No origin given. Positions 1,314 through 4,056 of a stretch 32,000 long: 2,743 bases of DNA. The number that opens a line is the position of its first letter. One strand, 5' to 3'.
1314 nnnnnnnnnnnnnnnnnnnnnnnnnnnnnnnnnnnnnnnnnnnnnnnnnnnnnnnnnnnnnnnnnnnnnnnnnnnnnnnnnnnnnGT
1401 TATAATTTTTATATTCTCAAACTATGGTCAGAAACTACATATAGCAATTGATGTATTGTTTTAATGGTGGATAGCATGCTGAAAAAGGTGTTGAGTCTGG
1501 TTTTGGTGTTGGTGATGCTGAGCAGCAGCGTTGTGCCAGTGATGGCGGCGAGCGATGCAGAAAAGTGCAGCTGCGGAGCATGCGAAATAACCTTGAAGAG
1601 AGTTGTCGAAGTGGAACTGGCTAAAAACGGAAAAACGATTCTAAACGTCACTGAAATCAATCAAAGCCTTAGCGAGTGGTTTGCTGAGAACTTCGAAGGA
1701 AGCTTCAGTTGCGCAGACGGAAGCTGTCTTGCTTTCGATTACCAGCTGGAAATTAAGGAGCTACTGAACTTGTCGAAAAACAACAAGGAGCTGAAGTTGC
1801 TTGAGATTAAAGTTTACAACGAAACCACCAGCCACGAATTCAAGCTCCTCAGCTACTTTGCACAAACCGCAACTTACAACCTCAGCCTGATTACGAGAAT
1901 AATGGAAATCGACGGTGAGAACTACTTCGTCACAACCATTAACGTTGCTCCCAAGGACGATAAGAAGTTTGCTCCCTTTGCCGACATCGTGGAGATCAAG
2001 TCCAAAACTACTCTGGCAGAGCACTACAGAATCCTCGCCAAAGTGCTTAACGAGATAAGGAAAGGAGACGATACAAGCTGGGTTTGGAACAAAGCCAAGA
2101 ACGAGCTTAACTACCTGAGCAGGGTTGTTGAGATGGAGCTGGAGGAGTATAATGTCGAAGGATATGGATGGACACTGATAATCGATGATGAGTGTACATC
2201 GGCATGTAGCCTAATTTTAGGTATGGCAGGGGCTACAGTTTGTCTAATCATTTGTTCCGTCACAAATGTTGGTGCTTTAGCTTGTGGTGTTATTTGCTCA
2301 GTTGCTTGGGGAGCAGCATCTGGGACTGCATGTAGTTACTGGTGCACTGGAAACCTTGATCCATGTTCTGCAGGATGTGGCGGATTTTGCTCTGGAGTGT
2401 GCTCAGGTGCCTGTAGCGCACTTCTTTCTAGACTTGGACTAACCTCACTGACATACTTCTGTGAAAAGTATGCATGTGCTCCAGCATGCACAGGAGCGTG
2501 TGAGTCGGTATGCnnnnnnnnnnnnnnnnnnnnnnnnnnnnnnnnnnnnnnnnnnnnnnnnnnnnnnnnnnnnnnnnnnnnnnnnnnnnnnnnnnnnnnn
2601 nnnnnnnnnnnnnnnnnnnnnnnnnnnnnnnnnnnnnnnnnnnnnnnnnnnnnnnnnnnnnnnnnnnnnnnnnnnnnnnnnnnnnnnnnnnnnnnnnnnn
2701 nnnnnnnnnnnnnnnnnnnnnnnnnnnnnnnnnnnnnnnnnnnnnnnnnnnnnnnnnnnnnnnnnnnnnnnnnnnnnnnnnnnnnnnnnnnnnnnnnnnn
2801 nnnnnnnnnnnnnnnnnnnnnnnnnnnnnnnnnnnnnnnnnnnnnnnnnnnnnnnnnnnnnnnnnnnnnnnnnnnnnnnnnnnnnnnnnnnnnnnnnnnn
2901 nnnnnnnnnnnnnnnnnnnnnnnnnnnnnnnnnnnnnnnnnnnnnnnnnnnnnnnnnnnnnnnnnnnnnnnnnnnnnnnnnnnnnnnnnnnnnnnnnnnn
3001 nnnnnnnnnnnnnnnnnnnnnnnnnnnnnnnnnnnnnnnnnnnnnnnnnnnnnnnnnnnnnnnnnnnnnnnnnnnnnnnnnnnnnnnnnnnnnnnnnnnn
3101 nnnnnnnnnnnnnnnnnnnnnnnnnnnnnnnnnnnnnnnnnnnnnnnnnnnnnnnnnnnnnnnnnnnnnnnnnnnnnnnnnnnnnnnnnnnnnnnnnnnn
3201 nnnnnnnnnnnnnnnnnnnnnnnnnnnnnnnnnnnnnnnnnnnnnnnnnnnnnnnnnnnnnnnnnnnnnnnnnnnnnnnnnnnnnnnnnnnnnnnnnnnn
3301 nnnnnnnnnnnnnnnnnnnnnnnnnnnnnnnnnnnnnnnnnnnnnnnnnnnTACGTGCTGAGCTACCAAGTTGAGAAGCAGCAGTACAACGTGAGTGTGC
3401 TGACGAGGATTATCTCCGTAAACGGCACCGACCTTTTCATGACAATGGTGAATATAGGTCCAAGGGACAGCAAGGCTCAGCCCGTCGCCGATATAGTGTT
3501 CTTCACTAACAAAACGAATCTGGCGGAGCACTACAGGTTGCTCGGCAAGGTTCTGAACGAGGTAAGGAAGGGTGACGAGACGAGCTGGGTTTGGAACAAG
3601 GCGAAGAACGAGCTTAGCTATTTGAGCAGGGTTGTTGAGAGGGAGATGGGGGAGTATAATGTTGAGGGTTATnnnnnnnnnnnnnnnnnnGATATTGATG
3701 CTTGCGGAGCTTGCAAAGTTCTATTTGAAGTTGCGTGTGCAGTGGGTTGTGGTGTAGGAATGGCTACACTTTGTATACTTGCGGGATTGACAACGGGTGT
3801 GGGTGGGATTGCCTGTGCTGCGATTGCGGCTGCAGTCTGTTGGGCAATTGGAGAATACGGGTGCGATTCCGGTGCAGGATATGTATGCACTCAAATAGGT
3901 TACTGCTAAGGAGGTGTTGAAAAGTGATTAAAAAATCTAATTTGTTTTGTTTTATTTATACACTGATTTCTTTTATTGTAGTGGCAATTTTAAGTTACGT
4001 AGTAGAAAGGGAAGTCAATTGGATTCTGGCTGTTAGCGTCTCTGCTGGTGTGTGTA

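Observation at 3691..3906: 10-cysteine, Gly/Ala-rich C-terminal peptide with a halocin-C8-type cysteine spacing in a non-haloarchaeal gene context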

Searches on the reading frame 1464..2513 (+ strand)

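Call 3: search_protein_families(library=pfam, proteins=[window:1464-2513:+], max_evalue=1)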
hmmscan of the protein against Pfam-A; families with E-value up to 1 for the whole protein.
window:1464-2513:+ (350 aa): 1 family
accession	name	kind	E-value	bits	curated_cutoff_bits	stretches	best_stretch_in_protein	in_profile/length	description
PF25676.1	T4_Spackle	-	0.019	16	27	1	8-56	2-52/96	Bacteriophage T4 Spackle protein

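Call 4: search_protein_families(library=ncbifam, proteins=[window:1464-2513:+], max_evalue=1)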
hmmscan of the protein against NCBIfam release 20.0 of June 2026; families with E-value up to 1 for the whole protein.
window:1464-2513:+ (350 aa): 0 families

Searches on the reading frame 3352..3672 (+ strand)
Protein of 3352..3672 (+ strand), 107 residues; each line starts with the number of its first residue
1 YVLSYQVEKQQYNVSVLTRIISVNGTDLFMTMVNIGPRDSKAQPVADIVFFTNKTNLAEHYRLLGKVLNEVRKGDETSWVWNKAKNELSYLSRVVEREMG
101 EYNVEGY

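Call 37: find_related_loci(query=A2, collection=genome_contigs, flank=6000)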
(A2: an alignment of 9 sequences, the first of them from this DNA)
Query A2 (107 aa) in genome_contigs; peptide patterns used: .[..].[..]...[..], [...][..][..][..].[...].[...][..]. (x = any residue, [..] = any of these).
58 stretches matched a pattern; 15 encode a relative of the query (tblastn E <= 1e-3); 15 distinct loci.
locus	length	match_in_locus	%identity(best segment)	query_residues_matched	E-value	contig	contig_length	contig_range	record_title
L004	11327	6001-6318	71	1-106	1e-51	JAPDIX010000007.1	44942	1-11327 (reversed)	MAG: Archaeoglobi archaeon isolate S5B8_HD70 c_000000000296, whole genome shotgun sequence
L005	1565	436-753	71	1-106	8e-52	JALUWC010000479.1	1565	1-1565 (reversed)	MAG: Geoglobus sp. isolate 128-326_metabat2_scaf2bin.087 128-326_scaffold_54776_c1, whole genome shotgun sequence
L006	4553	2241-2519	72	14-106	4e-44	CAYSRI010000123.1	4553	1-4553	MAG TPA_asm: uncultured archaeon isolate binchicken_co1_20 genome assembly, contig: NODE_9638_length_4553_cov_4.258782,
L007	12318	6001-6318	61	2-106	1e-43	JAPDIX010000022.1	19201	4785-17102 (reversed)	MAG: Archaeoglobi archaeon isolate S5B8_HD70 c_000000000787, whole genome shotgun sequence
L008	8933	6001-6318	59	2-106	1e-42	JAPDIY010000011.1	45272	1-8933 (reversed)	MAG: Archaeoglobi archaeon isolate S5B9_HD70 c_000000000289, whole genome shotgun sequence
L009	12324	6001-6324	56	1-106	6e-41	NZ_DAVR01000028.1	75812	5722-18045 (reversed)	MAG: Archaeoglobus sp. UBA230 UBA230_contig_39, whole genome shotgun sequence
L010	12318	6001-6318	55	2-106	2e-38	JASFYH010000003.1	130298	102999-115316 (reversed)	MAG: Archaeoglobales archaeon isolate JZ-3_D_bin_138 NODE_3_length_130298_cov_3.985819, whole genome shotgun sequence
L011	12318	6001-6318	57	2-106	2e-38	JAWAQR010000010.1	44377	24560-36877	MAG: Archaeoglobaceae archaeon isolate ZMQL_201709_bins_20 ZMQL_201709_bins_20_scaffold_10, whole genome shotgun sequenc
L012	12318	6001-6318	56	2-106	9e-38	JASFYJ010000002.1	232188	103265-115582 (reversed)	MAG: Archaeoglobales archaeon isolate JZ_75_SW_bin_109 NODE_2_length_232188_cov_5.355342, whole genome shotgun sequence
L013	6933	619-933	54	2-106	1e-37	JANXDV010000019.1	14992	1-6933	MAG: Archaeoglobaceae archaeon isolate SKYB18 NODE_19_length_14992_cov_15.060878, whole genome shotgun sequence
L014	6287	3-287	56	13-106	2e-35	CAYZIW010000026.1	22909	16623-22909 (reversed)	MAG TPA_asm: uncultured archaeon isolate binchicken_co1_56 genome assembly, contig: NODE_1282_length_22909_cov_6.609346,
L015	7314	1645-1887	58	27-106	1e-31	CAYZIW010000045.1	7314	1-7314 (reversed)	MAG TPA_asm: uncultured archaeon isolate binchicken_co1_56 genome assembly, contig: NODE_5577_length_7314_cov_8.806998,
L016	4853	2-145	92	60-107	2e-28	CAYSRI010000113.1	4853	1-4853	MAG TPA_asm: uncultured archaeon isolate binchicken_co1_20 genome assembly, contig: NODE_8990_length_4853_cov_4.246978,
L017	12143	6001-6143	71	59-106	4e-15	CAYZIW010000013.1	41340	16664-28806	MAG TPA_asm: uncultured archaeon isolate binchicken_co1_56 genome assembly, contig: NODE_564_length_41340_cov_5.009761,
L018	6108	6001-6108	47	2-37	3e-7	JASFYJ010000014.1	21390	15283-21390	MAG: Archaeoglobales archaeon isolate JZ_75_SW_bin_109 NODE_14_length_21390_cov_5.133104, whole genome shotgun sequence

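Call 54: search_protein_representatives(alignment_id=A2)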
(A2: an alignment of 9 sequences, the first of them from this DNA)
Query: 9 sequences, 107 profile positions. Proteins with E-value up to 0.001 (for the whole library): 73; up to 1e-10: 40; up to 1e-30: 13. The best 73 are listed.
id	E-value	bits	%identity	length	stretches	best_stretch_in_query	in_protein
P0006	3.4e-55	200.8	-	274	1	1-107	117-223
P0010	1.0e-54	199.3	-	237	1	1-106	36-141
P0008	1.0e-54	199.3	-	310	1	1-106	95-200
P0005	6.2e-53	193.6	-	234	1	1-107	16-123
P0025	1.9e-52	192.0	-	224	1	1-106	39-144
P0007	1.9e-52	192.0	-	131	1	1-107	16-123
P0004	1.9e-48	179.1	-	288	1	1-107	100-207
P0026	1.3e-47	176.4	-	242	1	1-106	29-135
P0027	9.6e-47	173.6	-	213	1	1-106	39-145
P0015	1.2e-43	163.7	-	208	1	14-106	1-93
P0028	4.6e-38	145.7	-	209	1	1-85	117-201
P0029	5.7e-36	139.0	-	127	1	21-106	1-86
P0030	1.0e-34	135.0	-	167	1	28-107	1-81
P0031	1.0e-29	118.9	-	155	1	33-106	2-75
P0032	8.4e-25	103.1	-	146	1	45-105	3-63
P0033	3.4e-24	101.1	-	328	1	1-104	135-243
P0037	2.5e-22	95.1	-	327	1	1-103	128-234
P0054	6.3e-12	61.7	-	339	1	1-105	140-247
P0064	1.5e-06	44.4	-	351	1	1-103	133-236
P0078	1.7e-04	37.8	-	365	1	1-103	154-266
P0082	2.7e-04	37.1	-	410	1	2-103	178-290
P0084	4.2e-04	36.5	-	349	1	1-103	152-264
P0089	9.4e-04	35.4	-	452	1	1-103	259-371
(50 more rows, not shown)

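Call 56: search_protein_families(library=pfam, max_evalue=10, proteins=[P0033, P0037, P0054, P0064, P0078, P0082, P0084, P0089])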
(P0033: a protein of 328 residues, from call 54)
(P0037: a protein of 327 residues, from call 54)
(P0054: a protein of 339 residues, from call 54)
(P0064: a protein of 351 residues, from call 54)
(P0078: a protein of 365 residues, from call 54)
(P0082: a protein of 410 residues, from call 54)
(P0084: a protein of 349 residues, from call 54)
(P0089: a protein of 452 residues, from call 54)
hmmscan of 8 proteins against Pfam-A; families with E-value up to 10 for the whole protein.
P0033 (328 aa): 0 families

P0037 (327 aa): 2 families
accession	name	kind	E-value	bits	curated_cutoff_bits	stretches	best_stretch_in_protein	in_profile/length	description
PF09706.15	Cas_CXXC_CXXC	-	0.94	10.1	21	1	256-287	38-69/69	CRISPR-associated protein (Cas_CXXC_CXXC)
PF23208.1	zf_C2H2_ZNF598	-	2.6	8.6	27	1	269-280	5-16/34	ZNF598 C2H2 zinc finger domain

P0054 (339 aa): 2 families
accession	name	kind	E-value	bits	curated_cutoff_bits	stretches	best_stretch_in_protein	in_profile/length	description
PF15601.11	Imm70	-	0.039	14.1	26.7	1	14-66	24-76/131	Immunity protein 70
PF04069.17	OpuAC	-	0.21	11.6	21.2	1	170-241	192-255/257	Substrate binding domain of ABC-type glycine betaine transport system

P0064 (351 aa): 0 families

P0078 (365 aa): 0 families

P0082 (410 aa): 1 family
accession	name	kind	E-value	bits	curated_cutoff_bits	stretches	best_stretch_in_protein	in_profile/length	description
PF17161.10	DUF5123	-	0.14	13.7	35.1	1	119-215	12-103/113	Domain of unknown function (DUF5123)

P0084 (349 aa): 5 families
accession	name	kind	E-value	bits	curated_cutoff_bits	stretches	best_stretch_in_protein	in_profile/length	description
PF21390.2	Irp3-like_C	-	0.0046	17.8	27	1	113-180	6-73/100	Thiazolinyl imine reductase Irp3-like, C-terminal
PF07426.16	Dynactin_p22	-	0.011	16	25.2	1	232-278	121-167/168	Dynactin subunit p22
PF15207.11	TMEM240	-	0.18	11.9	27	1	279-306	100-128/189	TMEM240 family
PF04675.19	DNA_ligase_A_N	-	0.19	12.3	24.6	1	199-260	101-160/174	DNA ligase N terminus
PF12158.14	DUF3592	-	0.26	12.4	25.3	1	92-131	14-53/84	Domain of unknown function (DUF3592)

P0089 (452 aa): 2 families
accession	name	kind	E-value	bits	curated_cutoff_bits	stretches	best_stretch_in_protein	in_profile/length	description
PF00581.25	Rhodanese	-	2.6e-16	60.3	22.2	1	55-141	6-100/102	Rhodanese-like domain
PF16841.11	CBM60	-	0.4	11.6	28.2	1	203-281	9-78/91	Ca-dependent carbohydrate-binding module xylan-binding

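Call 84: search_protein_families(library=pfam, proteins=[L011:7184-8281:+], max_evalue=0.01)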
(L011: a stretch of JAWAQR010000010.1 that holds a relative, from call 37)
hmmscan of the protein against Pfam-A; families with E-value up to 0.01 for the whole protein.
L011:7184-8281:+ (366 aa): 1 family
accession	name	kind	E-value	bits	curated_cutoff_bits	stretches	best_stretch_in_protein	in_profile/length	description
PF25313.1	BRWD_AD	-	0.003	17.7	40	1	282-327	2-46/72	BRWD/PHIP ancillary domain-like domain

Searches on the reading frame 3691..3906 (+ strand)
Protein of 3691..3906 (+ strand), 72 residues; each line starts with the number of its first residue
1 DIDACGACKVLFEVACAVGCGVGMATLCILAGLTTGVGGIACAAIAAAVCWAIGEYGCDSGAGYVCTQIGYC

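Call 31: find_homologous_proteins(query=A1, max_evalue=10)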
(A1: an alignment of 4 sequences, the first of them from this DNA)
Query A1 (4 sequences) (72 aa, profile of the alignment): 4 proteins with E <= 10 among 734 candidates.
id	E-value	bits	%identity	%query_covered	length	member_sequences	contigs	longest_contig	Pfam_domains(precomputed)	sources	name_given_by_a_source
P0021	8.7e-24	101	64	96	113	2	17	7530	-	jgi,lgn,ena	jgi:halocin C8-like bacteriocin domain-containing protein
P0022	3.4e-22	96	36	100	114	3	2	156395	-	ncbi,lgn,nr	ncbi:halocin C8-like domain-containing protein [Natrinema gari]|nr:halocin C8-like domain-containing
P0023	1.4e-15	75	69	72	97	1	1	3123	-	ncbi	ncbi:MAG: halocin C8-like domain-containing protein, partial [Archaeoglobaceae archaeon]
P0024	2.7e-3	36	68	35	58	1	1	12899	-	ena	-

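Call 48: find_encoding_contigs(protein=P0021, flank=5000, max_places=3)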
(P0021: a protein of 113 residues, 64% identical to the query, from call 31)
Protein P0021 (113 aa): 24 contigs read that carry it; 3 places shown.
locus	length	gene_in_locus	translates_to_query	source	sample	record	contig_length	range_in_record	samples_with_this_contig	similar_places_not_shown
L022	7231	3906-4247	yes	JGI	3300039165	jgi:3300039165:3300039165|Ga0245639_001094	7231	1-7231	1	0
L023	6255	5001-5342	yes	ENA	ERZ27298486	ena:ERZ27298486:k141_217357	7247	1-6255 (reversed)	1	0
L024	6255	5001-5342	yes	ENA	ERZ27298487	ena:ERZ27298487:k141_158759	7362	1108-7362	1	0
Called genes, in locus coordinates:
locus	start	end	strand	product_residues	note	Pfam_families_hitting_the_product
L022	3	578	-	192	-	?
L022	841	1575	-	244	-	PF01022:HTH_5 (faint), PF12840:HTH_20 (faint), PF13412:HTH_24 (weak), PF24266:HTH_HVO_0163_N (weak), PF13412:HTH_24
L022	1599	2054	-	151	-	-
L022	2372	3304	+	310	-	-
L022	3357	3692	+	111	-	-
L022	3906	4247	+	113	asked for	-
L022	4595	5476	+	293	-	PF16244:DUF4901 (weak)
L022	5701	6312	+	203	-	-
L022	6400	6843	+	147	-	-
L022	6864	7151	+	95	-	-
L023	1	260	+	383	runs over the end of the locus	-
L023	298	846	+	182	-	-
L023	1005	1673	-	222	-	-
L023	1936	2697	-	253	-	PF12840:HTH_20 (faint), PF01022:HTH_5 (faint), PF13412:HTH_24 (weak), PF24266:HTH_HVO_0163_N (weak), PF13412:HTH_24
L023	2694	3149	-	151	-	-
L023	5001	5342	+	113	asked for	-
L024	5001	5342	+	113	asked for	-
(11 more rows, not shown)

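Call 56: search_protein_families(library=pfam, max_evalue=10, proteins=[P0022])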
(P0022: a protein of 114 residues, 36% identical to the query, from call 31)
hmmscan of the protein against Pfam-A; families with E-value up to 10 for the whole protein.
P0022 (114 aa): 1 family
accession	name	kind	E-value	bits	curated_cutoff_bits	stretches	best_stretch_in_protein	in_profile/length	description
PF05458.17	Siva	-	2.3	8.3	26.2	1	3-74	82-154/173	Cd27 binding protein (Siva)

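Call 67: predict_structure(alignment_id=A6)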
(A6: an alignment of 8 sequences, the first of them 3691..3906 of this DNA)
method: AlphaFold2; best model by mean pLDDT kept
length: 72 residues; sequences in the alignment: 8
mean_pLDDT: 75.5   pTM: 0.57
mean pLDDT of the five models: 75.5, 72.6, 70.7, 69.1, 65.6
residues with pLDDT >= 90: 0; 70-90: 52; 50-70: 19; < 50: 1
segments of 3 or more residues with pLDDT < 50: none
pLDDT, mean of each block of 10 residues (from residue 1): 74 83 69 58 78 83 83 78
secondary structure, 60 per line:
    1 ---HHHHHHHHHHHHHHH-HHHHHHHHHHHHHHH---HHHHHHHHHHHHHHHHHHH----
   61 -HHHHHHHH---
elements in order: H4-18 H20-34 H38-56 H62-69

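Call 69: fold_search(model_id=the predicted structure, library=pdb)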
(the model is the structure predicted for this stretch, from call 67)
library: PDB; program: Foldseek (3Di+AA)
matches with E <= 10: 10; with E <= 0.001: 0
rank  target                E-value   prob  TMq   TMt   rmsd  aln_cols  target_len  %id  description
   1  4v2o_B                2.2e+00  0.21  0.41  0.38   6.4        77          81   16  Structure of saposin B in complex with chloroquine (released 2015-12-09)
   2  1n69_A                2.3e+00  0.25  0.43  0.40   6.4        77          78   17  Crystal structure of human saposin B (released 2003-01-07)
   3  6slr_C                2.5e+00  0.21  0.42  0.38   6.6        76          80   16  Structure of saposin B in complex with atovaquone (released 2020-09-09)
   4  6slr_A                3.1e+00  0.16  0.42  0.39   7.1        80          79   18  Structure of saposin B in complex with atovaquone (released 2020-09-09)
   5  1n69_B                5.1e+00  0.14  0.45  0.41   7.2        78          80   13  Crystal structure of human saposin B (released 2003-01-07)
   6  2qyp_A                5.4e+00  0.09  0.39  0.36  12.8        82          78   10  Orthorhombic Crystal Structure of Human Saposin C Dimer in Open Conformation (released 2008-04-29)
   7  4uex_A                7.1e+00  0.30  0.65  0.60   2.9        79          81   18  Structure of human Saposin A at lysosomal pH (released 2015-07-15)
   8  1nkl_MODEL_1_A        8.3e+00  0.16  0.54  0.52   4.1        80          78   12  NK-LYSIN FROM PIG, NMR, 20 STRUCTURES (released 1997-06-16)
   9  3s64                  8.8e+00  0.18  0.57  0.52   4.1        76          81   18  Saposin-like protein Ac-SLP-1 (released 2012-01-18)
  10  7q4p_A                8.8e+00  0.12  0.39  0.14   3.2        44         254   20  U2 snRNP after ATP-dependent remodelling (released 2022-03-30)

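Call 78: find_encoding_contigs(protein=P0022, flank=4000, max_places=2)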
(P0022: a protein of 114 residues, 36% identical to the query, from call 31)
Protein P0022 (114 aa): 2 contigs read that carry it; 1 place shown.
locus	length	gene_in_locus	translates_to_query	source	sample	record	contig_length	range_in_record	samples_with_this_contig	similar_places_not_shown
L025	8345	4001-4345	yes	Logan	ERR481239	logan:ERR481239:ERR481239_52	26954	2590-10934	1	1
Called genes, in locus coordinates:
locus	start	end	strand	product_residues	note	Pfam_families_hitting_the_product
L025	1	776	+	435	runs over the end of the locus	PF12704:MacB_PCD, PF02687:FtsX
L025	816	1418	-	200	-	-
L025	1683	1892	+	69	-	-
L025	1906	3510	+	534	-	-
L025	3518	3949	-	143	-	-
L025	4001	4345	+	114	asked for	-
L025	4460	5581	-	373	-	PF01594:AI-2E_transport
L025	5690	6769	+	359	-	PF01547:SBP_bac_1, PF13416:SBP_bac_8, PF13343:SBP_bac_6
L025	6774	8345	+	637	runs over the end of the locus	PF00528:BPD_transp_1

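Call 82: find_related_loci(query=A8, collection=metagenome_contigs, flank=2500)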
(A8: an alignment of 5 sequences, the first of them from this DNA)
Query A8 (72 aa) in metagenome_contigs; peptide patterns used: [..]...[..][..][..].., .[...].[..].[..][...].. (x = any residue, [..] = any of these).
374 stretches matched a pattern; 11 encode a relative of the query (tblastn E <= 1e-3); 11 distinct loci.
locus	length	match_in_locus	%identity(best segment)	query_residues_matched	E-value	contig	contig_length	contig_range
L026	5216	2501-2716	100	1-72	2e-43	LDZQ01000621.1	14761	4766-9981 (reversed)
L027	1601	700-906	61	4-72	2e-25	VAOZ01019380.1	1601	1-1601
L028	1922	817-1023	61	4-72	2e-25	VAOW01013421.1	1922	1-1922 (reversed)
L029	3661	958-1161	75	5-72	9e-25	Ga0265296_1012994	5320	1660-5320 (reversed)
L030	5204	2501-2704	74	5-72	2e-24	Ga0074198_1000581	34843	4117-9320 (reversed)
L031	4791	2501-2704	74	5-72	2e-24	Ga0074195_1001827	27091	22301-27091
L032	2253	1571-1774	74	5-72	2e-24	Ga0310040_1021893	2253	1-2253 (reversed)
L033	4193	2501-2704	74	5-72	5e-24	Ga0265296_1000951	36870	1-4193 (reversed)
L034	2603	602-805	72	5-72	6e-24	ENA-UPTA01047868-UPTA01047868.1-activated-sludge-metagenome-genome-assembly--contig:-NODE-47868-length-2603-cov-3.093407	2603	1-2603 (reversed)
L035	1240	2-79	77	37-62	1e-9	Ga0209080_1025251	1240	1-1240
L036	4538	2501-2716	40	13-71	3e-8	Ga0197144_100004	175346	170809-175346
